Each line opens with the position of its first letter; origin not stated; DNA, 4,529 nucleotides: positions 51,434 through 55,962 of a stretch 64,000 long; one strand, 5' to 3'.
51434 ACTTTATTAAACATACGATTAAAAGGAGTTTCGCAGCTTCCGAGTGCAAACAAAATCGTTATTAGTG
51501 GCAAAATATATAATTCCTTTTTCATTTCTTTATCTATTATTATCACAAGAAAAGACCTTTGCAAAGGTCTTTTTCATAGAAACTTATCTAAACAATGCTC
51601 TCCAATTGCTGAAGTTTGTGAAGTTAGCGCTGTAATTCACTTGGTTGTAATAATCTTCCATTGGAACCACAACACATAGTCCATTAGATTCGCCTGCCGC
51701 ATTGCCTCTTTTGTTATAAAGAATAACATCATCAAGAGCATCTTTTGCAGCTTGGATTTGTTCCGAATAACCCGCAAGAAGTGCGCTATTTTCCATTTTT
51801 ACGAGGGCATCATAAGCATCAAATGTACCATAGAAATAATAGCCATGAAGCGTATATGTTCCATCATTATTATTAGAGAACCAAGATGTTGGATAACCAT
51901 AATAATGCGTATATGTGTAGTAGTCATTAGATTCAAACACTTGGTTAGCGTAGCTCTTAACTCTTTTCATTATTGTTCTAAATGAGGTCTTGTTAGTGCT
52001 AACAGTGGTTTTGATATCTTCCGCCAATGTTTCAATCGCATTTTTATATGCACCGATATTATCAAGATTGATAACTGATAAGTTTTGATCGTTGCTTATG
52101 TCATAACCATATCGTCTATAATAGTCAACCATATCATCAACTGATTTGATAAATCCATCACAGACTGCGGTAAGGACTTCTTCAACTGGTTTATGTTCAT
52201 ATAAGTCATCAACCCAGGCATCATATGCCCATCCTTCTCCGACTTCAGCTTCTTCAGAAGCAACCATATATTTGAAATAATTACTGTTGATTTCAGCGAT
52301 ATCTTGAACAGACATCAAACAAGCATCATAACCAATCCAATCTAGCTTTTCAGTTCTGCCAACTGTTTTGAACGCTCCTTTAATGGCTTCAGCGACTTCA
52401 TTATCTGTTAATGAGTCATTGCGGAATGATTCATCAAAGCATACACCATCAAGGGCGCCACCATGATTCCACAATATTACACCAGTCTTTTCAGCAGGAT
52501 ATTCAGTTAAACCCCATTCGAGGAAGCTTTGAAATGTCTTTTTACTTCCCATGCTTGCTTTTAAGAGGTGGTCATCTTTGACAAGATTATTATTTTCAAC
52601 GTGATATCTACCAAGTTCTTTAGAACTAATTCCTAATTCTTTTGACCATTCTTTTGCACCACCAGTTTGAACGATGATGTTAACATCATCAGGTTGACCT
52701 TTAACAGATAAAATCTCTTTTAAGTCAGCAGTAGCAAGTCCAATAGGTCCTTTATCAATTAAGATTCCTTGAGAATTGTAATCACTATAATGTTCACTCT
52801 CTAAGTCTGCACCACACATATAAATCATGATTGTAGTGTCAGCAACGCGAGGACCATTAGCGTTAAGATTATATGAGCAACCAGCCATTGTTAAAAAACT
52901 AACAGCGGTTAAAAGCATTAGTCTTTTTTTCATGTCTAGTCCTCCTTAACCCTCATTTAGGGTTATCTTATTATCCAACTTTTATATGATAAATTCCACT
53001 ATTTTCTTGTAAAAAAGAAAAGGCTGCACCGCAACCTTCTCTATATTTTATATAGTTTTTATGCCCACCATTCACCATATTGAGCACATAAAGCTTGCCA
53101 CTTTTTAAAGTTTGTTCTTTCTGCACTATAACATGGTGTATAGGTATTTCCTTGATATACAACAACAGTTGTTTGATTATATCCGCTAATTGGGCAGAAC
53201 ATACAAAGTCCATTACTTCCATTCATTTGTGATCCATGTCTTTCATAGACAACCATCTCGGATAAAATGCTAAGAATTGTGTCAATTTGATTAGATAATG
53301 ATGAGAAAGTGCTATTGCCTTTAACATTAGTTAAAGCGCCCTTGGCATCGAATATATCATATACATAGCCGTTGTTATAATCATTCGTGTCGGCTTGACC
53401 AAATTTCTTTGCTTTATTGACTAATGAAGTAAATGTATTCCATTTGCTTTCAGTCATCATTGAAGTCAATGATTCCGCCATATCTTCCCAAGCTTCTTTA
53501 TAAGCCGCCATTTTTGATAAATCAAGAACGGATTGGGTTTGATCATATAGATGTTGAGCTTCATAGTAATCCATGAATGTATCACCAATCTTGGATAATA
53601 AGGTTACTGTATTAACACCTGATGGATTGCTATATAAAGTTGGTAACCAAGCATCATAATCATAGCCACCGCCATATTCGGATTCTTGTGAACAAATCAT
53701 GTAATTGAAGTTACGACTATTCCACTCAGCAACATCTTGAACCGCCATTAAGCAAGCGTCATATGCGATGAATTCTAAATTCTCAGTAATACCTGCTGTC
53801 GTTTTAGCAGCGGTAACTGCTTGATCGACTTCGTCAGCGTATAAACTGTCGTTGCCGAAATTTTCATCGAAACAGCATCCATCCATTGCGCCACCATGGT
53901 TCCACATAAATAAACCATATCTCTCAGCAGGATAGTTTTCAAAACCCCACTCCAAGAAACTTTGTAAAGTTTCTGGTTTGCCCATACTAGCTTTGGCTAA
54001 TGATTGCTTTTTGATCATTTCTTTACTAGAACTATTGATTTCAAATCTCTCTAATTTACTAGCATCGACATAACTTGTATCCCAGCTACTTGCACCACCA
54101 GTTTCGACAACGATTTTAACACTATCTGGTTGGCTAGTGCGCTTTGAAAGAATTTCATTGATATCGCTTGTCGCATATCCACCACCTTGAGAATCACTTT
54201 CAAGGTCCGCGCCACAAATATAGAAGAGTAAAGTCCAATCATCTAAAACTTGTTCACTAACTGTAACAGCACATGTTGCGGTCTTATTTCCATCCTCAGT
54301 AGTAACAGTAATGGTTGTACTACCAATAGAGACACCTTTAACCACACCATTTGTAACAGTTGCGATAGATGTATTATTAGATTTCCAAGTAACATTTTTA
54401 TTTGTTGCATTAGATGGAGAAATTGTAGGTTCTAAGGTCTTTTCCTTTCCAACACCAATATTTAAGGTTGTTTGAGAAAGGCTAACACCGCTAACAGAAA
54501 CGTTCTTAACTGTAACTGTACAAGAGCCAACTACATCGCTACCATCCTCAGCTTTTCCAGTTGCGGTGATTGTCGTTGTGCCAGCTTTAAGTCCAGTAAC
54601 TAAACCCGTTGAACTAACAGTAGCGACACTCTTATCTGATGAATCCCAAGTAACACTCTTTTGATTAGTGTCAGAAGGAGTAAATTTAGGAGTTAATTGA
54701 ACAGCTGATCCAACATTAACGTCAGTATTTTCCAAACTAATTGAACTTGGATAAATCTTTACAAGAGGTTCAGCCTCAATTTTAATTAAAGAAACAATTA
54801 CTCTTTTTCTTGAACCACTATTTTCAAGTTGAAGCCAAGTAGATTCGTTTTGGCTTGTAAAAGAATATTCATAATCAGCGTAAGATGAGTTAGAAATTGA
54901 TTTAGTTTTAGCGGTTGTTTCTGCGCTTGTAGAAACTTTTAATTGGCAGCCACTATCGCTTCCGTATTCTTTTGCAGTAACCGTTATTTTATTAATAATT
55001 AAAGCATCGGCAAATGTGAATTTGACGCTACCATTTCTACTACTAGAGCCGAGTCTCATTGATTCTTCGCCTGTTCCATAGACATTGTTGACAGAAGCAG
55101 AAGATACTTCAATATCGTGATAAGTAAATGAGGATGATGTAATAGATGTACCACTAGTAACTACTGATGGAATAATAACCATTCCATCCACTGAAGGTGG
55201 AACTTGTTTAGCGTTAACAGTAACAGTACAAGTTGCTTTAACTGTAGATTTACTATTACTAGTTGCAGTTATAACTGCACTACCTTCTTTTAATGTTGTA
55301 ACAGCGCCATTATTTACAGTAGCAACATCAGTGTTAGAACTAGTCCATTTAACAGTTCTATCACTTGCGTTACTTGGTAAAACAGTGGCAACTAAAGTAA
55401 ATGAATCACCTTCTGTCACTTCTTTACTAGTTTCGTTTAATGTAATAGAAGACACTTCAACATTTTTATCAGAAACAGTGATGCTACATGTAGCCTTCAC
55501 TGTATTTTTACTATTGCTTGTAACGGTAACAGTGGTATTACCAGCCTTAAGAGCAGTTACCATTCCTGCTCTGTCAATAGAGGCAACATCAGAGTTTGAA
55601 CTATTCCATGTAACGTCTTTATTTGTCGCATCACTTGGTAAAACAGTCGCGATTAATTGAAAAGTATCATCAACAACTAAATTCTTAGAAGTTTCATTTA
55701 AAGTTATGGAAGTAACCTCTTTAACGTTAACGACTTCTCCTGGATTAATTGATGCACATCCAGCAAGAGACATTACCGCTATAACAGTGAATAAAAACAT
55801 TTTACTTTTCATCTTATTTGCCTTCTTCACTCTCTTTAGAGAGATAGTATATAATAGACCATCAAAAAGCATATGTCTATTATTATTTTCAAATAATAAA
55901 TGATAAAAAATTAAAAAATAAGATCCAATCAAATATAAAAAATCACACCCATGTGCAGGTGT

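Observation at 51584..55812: Tandem clostripain-like lipoprotein paralogs, one decorated with multiple Big_2 adhesin-like repeats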

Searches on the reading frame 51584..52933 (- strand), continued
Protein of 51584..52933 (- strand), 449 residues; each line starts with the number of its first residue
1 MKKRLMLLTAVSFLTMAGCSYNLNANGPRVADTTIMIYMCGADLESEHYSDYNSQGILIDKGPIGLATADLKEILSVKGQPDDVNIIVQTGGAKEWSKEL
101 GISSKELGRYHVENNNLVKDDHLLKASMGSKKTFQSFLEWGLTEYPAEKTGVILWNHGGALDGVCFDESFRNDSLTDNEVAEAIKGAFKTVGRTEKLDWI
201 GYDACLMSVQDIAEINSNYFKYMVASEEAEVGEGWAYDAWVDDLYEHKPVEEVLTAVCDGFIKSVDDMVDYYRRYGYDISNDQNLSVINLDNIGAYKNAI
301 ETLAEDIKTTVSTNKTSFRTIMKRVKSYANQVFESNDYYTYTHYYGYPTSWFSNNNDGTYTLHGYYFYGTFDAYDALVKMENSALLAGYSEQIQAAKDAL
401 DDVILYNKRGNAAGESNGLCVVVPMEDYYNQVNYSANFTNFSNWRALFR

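Call 66: search_protein_families(library=pfam, proteins=[L004:8585-11170:+, L014:6500-11128:+, L014:14948-17062:+, L021:14449-15732:+, L021:15826-17232:+, L021:17362-20388:+, L023:9269-11179:+, L042:2358-4361:+, L022:8507-12679:+, L041:8756-12751:+], max_evalue=0.0001)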
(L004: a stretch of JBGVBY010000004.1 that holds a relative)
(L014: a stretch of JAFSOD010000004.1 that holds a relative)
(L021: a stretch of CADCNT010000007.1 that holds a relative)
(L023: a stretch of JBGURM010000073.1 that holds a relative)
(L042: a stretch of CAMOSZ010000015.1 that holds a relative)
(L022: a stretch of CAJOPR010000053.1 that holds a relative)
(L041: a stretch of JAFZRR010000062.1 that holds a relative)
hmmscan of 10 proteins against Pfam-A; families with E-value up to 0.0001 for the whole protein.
L004:8585-11170:+ (862 aa): 4 families
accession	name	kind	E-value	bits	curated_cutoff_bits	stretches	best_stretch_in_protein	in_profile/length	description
PF02368.24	Big_2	-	6.9e-38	128.9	22.8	3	142-217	2-78/79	Bacterial Ig-like domain (group 2)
PF03415.19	Peptidase_C11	-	1.4e-29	104.2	25.8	1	476-799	1-285/359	Clostripain family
PF21461.3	HL_N-beta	-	1.3e-05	25.3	27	0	181-213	19-50/57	Hyaluronate lyase, N-terminal beta-sheet domain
PF07686.23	V-set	-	2.1e-05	25.1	26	0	63-128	3-74/109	Immunoglobulin V-set domain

L014:6500-11128:+ (1543 aa): 2 families
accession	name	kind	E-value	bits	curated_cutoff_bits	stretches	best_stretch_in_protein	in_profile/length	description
PF02368.24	Big_2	-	7.7e-59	196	22.8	4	777-852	3-78/79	Bacterial Ig-like domain (group 2)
PF03415.19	Peptidase_C11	-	1.7e-34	120.4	25.8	1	1174-1514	2-331/359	Clostripain family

L014:14948-17062:+ (705 aa): 3 families
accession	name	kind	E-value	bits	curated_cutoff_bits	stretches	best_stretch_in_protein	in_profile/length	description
PF02368.24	Big_2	-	1.3e-42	144.1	22.8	3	230-307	2-79/79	Bacterial Ig-like domain (group 2)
PF03415.19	Peptidase_C11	-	8.3e-36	124.7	25.8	1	323-657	2-306/359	Clostripain family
PF22359.2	Big-like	-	4.2e-07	30.6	27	0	264-310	3-47/48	Bacterial Ig-like domain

L021:14449-15732:+ (428 aa): 1 family
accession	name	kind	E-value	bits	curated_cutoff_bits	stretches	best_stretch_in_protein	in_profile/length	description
PF03415.19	Peptidase_C11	-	1.1e-32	114.4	25.8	1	71-422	13-355/359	Clostripain family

L021:15826-17232:+ (469 aa): 1 family
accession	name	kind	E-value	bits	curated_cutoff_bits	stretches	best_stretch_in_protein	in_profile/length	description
PF03415.19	Peptidase_C11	-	9.5e-36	124.5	25.8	1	101-442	15-341/359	Clostripain family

L021:17362-20388:+ (1009 aa): 6 families
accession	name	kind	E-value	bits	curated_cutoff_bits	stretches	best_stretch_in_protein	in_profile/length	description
PF02368.24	Big_2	-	1.4e-42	143.9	22.8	3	31-108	2-79/79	Bacterial Ig-like domain (group 2)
PF03415.19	Peptidase_C11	-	2.2e-26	93.7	25.8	1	625-933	2-285/359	Clostripain family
PF22359.2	Big-like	-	5.3e-10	39.8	27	1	64-112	2-48/48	Bacterial Ig-like domain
PF21461.3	HL_N-beta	-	6.3e-09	35.9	27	1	475-514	10-49/57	Hyaluronate lyase, N-terminal beta-sheet domain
PF20578.4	aBig_2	-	4.2e-05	23.7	27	0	556-599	27-69/89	Atrophied bacterial Ig domain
PF21764.3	Invasin_D4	-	4.8e-05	24.2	27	0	48-99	25-76/88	Invasin, domain 4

L023:9269-11179:+ (637 aa): 2 families
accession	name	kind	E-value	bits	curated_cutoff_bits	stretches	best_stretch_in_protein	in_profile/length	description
PF03415.19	Peptidase_C11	-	2.4e-36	126.5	25.8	1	277-618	12-325/359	Clostripain family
PF02368.24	Big_2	-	6.8e-27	93.7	22.8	2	154-230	1-78/79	Bacterial Ig-like domain (group 2)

L042:2358-4361:+ (668 aa): 2 families
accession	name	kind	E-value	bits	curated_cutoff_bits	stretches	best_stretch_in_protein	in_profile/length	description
PF03415.19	Peptidase_C11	-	1.6e-30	107.3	25.8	1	273-626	2-306/359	Clostripain family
PF02368.24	Big_2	-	3.7e-10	40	22.8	1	174-237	3-62/79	Bacterial Ig-like domain (group 2)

L022:8507-12679:+ (1391 aa): 3 families
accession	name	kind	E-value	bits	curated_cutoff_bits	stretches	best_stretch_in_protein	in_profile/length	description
PF02368.24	Big_2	-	3.5e-43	145.9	22.8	3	896-974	1-79/79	Bacterial Ig-like domain (group 2)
PF03415.19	Peptidase_C11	-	3.6e-26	93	25.8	1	1007-1345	13-319/359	Clostripain family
PF22359.2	Big-like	-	1.8e-06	28.5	27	0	843-874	2-33/48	Bacterial Ig-like domain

L041:8756-12751:+ (1332 aa): 3 families
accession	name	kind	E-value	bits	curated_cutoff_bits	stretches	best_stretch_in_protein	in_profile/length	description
PF02368.24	Big_2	-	2.5e-48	162.4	22.8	3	563-640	1-78/79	Bacterial Ig-like domain (group 2)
PF03415.19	Peptidase_C11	-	2.6e-28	100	25.8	1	971-1325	2-336/359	Clostripain family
PF22359.2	Big-like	-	6.1e-08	33.2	27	0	603-644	8-47/48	Bacterial Ig-like domain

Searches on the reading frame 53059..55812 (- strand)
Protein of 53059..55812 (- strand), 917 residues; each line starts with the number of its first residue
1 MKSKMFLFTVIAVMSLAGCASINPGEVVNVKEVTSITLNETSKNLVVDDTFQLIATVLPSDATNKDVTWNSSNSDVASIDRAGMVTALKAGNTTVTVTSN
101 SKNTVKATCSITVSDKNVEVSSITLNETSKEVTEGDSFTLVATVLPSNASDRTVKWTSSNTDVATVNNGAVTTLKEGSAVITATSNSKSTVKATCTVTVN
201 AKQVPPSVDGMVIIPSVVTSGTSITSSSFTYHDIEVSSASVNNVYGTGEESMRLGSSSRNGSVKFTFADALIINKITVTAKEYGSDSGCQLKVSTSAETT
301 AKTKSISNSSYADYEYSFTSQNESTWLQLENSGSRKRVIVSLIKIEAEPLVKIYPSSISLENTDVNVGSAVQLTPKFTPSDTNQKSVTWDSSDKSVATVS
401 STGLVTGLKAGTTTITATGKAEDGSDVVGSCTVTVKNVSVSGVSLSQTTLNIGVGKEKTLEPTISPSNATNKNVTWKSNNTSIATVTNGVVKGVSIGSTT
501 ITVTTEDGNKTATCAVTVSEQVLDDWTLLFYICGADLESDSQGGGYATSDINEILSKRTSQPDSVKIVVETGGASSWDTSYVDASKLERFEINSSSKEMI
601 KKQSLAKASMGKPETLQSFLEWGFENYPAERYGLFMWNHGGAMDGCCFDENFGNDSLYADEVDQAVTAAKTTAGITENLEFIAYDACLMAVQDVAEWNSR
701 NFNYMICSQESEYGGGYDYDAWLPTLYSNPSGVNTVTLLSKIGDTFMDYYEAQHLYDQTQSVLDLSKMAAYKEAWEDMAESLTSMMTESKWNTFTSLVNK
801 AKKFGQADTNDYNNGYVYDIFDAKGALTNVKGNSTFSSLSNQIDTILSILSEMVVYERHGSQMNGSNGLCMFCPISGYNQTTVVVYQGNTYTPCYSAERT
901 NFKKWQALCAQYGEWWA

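Call 3: search_protein_families(library=pfam, proteins=[window:53059-55812:-], max_evalue=0.01)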
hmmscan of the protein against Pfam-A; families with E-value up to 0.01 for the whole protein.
window:53059-55812:- (917 aa): 7 families
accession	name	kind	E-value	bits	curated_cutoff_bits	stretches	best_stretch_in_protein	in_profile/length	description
PF02368.24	Big_2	-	8.4e-65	215.2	22.8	4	32-106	1-76/79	Bacterial Ig-like domain (group 2)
PF03415.19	Peptidase_C11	-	3.1e-34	119.5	25.8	1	542-863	8-311/359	Clostripain family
PF21461.3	HL_N-beta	-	1.3e-16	60.5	27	3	472-514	12-53/57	Hyaluronate lyase, N-terminal beta-sheet domain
PF23486.1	Ig_TMEM132_5th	-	1.7e-07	31.9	28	1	70-118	89-137/137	TMEM132 fifth domain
PF21764.3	Invasin_D4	-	2.1e-05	25.4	27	0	51-105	26-80/88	Invasin, domain 4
PF22359.2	Big-like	-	0.00029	21.5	27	0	387-418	3-34/48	Bacterial Ig-like domain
PF13629.12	T2SS-T3SS_pil_N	-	0.0016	18.6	23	0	490-519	43-72/72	Pilus formation protein N terminal region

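Call 6: search_solved_structures(query=window:53059-55812:-, max_evalue=0.01, show_alignments=2)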
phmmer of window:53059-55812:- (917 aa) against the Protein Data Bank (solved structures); distinct sequences matched with E-value up to 0.01: 17.
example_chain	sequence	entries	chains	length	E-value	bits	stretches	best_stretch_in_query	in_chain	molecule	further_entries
7quz_AAA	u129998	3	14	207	5.5e-17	64.4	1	434-519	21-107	Beta-1,3-glucanase bglH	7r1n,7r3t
7z47_G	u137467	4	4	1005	3.2e-13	52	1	439-518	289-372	Surface protein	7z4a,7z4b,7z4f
9cip_A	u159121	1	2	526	7.2e-11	44.2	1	582-881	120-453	Clostripain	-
9cuy_c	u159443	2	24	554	2.1e-07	32.8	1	347-522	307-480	Short tail fiber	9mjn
6mzo_A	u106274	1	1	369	3.7e-06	28.6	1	589-751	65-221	Inactive Zymogen C11 Protease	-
6n9j_A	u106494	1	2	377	2.2e-05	26.1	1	615-731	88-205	Clostripain-related protein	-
6n1a_A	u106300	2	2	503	2.5e-05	25.9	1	346-420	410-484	Carbohydrate-binding protein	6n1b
2zqk_A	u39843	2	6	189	0.0002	22.9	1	145-220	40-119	Intimin | Intimin adherence protein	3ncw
3ncx_A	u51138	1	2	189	0.0002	22.9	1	145-220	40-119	Intimin adherence protein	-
2zwk_A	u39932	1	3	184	0.00021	22.8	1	145-220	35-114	Intimin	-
9kzj_H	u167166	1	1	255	0.00027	22.5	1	121-207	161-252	BIG2 domain-containing protein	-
5ngj_A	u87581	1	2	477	0.00032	22.2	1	363-435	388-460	Tail tube protein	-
7qg9_F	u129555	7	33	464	0.00074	21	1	363-435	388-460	Tail tube protein | Tail tube protein pb6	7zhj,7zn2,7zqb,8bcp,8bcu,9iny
3uws_B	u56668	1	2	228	0.00077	21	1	674-781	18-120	hypothetical protein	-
4yec_B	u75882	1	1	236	0.00087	20.8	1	674-781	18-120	Clostripain family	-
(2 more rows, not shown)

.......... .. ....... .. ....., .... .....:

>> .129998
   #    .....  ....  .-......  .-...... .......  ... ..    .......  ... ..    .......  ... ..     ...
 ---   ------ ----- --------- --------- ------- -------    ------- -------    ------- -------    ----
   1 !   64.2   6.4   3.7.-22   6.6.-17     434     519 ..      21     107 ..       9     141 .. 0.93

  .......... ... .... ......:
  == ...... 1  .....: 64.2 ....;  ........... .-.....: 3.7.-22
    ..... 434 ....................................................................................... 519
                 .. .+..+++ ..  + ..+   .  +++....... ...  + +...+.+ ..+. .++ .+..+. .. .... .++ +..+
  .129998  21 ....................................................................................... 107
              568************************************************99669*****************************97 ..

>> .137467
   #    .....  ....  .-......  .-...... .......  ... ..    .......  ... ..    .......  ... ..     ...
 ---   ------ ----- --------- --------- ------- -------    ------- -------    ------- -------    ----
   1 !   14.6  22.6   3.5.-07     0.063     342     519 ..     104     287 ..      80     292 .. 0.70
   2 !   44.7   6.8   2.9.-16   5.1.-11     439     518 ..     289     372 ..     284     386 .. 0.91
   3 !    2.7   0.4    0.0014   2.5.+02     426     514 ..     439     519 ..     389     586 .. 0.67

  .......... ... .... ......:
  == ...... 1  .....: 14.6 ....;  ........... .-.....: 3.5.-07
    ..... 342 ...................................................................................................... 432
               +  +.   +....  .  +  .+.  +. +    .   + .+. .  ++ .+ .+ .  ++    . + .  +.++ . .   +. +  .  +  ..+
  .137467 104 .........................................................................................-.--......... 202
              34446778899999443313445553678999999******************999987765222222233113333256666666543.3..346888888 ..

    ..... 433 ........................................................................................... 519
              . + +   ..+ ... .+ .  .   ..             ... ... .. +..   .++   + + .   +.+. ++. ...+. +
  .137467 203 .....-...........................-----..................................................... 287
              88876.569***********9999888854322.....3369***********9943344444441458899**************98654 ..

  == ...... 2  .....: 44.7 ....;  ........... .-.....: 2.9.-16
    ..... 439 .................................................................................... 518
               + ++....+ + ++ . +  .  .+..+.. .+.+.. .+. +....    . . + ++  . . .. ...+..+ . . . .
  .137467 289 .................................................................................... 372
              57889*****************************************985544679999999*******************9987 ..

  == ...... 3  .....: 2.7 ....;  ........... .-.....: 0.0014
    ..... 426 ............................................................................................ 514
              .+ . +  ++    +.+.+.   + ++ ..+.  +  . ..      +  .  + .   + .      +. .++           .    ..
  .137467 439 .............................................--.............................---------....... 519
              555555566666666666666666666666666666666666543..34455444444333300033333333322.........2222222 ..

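Call 18: search_protein_families(library=ncbifam, proteins=[window:53059-55812:-], max_evalue=0.001)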
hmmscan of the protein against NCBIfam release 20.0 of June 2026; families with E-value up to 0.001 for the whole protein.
window:53059-55812:- (917 aa): 1 family
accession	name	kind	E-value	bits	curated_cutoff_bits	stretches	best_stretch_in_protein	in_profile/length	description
TIGR02806.2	clostrip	equivalog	6e-13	48.4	550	1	585-879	69-397/472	clostripain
